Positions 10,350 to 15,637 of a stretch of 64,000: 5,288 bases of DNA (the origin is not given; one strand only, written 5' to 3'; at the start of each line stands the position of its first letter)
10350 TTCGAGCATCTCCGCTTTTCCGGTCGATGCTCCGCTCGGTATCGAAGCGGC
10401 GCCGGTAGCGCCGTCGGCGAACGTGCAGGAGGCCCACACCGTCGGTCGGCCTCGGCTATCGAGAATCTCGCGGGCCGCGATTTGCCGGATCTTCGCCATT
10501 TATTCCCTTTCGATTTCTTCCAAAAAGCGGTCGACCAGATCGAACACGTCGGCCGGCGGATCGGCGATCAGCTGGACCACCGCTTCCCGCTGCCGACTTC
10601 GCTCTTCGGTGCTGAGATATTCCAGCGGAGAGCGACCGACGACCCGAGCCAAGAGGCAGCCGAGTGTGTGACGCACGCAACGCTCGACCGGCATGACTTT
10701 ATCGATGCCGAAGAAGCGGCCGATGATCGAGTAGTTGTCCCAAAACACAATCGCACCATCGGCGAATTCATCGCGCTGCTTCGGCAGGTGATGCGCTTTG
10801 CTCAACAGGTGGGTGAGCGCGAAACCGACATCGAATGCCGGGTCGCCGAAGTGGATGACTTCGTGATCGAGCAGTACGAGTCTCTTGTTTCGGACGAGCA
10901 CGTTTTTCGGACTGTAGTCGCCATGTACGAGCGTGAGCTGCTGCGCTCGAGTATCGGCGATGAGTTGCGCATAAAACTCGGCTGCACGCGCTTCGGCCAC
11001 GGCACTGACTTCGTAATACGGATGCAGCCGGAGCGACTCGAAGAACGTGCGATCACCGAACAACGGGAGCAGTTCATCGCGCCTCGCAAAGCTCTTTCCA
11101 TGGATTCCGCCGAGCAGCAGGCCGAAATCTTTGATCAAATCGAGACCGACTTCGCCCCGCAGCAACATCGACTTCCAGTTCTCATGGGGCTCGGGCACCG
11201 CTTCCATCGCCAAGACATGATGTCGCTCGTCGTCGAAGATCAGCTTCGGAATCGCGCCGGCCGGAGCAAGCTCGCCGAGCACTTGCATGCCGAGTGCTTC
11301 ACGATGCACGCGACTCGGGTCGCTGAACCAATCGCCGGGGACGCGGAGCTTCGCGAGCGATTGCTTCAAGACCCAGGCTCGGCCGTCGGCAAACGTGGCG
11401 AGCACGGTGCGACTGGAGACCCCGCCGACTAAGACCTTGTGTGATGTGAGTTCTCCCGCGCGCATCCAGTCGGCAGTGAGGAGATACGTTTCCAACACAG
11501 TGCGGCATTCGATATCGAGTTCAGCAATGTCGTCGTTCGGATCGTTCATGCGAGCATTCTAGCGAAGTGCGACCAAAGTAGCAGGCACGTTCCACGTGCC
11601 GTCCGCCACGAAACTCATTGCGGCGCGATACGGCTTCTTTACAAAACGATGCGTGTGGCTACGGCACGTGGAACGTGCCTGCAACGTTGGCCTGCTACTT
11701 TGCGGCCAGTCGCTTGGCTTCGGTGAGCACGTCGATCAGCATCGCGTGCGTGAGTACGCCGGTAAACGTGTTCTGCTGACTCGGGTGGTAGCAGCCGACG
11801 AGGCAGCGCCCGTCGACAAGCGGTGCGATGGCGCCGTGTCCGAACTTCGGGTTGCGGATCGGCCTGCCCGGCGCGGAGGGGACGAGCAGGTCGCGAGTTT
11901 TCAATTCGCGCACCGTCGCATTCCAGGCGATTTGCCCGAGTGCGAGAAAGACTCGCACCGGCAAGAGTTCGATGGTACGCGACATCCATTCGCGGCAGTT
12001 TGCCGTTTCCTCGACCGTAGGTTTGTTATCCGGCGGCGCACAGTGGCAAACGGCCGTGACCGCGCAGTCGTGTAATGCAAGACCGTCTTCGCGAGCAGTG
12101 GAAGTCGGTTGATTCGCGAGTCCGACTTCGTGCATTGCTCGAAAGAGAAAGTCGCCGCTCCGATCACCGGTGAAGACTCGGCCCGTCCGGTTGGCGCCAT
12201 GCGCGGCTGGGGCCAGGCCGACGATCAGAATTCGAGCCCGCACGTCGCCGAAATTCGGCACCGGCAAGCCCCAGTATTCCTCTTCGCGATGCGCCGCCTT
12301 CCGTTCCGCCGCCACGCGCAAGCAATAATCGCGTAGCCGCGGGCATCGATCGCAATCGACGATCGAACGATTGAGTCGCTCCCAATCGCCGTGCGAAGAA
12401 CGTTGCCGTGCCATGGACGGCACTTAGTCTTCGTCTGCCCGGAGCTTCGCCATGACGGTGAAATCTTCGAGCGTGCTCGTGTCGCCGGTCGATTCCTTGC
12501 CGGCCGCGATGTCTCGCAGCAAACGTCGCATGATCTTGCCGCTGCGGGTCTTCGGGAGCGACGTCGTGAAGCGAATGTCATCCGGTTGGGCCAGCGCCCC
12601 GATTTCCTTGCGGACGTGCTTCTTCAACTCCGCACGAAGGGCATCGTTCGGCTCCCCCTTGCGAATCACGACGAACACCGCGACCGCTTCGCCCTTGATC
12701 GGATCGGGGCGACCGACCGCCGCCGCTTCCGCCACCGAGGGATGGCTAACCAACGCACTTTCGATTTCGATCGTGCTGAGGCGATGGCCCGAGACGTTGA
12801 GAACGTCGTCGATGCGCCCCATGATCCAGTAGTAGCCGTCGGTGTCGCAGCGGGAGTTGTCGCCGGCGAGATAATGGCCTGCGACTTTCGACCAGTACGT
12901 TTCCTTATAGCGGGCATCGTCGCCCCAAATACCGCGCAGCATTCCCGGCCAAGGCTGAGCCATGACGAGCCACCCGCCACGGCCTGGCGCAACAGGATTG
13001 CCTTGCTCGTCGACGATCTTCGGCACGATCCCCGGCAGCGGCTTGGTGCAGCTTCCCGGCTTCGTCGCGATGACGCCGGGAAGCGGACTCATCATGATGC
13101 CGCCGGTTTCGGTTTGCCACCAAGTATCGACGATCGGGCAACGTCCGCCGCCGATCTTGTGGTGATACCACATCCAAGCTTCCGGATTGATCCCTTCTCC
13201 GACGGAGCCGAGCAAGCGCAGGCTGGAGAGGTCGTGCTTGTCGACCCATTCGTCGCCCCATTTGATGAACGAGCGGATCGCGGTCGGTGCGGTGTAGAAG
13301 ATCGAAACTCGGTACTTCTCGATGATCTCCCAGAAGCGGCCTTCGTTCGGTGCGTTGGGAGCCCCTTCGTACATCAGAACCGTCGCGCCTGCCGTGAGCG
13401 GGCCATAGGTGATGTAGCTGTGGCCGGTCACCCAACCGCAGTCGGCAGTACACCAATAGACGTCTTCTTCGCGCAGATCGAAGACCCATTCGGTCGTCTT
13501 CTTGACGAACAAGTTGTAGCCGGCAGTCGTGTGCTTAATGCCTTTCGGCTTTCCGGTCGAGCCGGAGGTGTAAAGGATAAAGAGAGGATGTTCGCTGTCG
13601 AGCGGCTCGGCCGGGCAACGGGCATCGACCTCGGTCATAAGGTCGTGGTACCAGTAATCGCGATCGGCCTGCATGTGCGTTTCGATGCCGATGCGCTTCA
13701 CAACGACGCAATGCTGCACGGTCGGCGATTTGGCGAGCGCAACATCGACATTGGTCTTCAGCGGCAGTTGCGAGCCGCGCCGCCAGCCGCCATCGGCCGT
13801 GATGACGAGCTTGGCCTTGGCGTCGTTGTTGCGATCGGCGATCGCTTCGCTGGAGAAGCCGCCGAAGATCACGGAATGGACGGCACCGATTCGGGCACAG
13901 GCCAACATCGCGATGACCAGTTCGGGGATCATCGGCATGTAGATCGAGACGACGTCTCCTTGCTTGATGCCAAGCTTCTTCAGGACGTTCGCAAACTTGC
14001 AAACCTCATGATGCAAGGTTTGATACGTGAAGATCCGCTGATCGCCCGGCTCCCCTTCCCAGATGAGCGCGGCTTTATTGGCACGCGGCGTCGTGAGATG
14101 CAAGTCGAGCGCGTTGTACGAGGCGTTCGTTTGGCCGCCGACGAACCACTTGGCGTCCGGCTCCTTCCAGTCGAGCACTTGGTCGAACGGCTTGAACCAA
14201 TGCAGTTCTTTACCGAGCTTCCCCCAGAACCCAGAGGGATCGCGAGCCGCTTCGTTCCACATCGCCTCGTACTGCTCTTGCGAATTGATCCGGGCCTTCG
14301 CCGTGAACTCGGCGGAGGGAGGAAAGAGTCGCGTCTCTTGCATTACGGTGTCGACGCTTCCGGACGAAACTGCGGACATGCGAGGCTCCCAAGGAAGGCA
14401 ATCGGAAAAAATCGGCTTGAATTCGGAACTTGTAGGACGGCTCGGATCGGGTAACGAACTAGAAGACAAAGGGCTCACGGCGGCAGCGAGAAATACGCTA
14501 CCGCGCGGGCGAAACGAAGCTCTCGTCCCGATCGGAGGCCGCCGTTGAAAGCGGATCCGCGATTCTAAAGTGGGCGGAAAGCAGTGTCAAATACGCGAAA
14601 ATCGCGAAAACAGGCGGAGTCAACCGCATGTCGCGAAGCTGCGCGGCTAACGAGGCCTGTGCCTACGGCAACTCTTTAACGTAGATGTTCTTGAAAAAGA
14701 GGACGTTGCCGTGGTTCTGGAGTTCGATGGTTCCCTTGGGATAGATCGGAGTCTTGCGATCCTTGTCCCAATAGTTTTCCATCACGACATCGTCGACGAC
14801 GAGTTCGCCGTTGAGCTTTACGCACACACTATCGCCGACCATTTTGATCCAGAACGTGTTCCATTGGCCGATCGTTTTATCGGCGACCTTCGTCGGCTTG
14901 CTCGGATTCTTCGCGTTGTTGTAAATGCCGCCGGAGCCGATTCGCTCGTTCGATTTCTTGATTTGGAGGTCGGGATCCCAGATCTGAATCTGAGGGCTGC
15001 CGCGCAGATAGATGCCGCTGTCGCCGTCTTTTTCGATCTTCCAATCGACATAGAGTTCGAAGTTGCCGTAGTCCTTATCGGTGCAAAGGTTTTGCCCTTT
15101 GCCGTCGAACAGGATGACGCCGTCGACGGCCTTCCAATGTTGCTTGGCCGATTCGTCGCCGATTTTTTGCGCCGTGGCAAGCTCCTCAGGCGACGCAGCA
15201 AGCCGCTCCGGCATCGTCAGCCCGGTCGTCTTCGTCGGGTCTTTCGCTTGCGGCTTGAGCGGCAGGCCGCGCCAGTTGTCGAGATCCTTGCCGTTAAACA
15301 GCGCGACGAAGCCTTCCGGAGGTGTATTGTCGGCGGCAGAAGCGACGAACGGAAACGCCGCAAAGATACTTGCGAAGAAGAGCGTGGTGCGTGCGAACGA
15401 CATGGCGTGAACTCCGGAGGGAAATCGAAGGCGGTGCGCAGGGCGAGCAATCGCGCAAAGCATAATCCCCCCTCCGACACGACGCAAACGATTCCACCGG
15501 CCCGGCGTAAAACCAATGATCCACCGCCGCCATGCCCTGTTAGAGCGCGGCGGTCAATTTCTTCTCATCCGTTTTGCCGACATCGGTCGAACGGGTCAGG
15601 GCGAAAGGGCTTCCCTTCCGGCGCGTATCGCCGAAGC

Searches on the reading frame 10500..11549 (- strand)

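Call 8: search_protein_families(library=pfam, proteins=[window:10500-11549:-], max_evalue=0.001)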
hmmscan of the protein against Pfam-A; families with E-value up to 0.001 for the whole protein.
window:10500-11549:- (349 aa): 3 families
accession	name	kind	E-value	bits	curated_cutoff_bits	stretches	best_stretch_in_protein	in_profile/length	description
PF01636.29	APH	-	1.7e-14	54.6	23.2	1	39-250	4-214/239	Phosphotransferase enzyme family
PF01163.29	RIO1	-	0.00015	21.9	22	1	178-228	95-147/187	RIO domain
PF02958.26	EcKL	-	0.00057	19.7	22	1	193-254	203-270/294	Ecdysteroid kinase-like family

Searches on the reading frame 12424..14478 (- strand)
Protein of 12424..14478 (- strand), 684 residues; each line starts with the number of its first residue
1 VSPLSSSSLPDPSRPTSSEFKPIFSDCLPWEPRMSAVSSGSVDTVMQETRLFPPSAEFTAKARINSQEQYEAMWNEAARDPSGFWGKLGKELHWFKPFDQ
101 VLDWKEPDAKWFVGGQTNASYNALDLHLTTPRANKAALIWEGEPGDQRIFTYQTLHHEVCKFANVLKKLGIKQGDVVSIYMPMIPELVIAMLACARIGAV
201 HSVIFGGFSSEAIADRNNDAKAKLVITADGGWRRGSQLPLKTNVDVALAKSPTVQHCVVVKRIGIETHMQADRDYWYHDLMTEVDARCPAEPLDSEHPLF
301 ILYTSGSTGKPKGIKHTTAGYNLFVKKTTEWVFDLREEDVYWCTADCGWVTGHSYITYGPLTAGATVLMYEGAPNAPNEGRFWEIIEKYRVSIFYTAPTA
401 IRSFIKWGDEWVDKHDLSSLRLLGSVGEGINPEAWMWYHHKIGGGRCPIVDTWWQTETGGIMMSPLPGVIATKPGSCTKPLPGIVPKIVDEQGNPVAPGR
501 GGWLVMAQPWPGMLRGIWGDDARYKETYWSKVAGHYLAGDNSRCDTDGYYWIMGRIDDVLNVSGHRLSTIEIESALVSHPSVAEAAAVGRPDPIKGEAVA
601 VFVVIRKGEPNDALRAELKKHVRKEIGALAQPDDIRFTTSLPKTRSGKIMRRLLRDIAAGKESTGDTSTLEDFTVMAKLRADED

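Call 8: search_protein_families(library=pfam, proteins=[window:12424-14478:-], max_evalue=0.001)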
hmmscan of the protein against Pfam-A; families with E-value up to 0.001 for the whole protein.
window:12424-14478:- (684 aa): 3 families
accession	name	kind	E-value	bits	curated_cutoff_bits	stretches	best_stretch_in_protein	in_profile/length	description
PF00501.34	AMP-binding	-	1.9e-89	300.6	29.9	1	133-518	9-384/384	AMP-binding enzyme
PF13193.12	AMP-binding_C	-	8.7e-29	100.7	24.5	1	571-648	1-76/76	AMP-binding enzyme C-terminal domain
PF16177.11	ACAS_N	-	2e-22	79.2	27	1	70-123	1-55/55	Acetyl-coenzyme A synthetase N-terminus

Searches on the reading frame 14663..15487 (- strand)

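Call 8: search_protein_families(library=pfam, proteins=[window:14663-15487:-], max_evalue=0.001)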
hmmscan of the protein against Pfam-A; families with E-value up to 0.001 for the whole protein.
window:14663-15487:- (274 aa): 1 family
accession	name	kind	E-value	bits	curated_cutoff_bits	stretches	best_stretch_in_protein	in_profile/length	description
PF06439.18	3keto-disac_hyd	-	4.8e-40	138.1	26.8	1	59-271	1-187/187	3-keto-disaccharide hydrolase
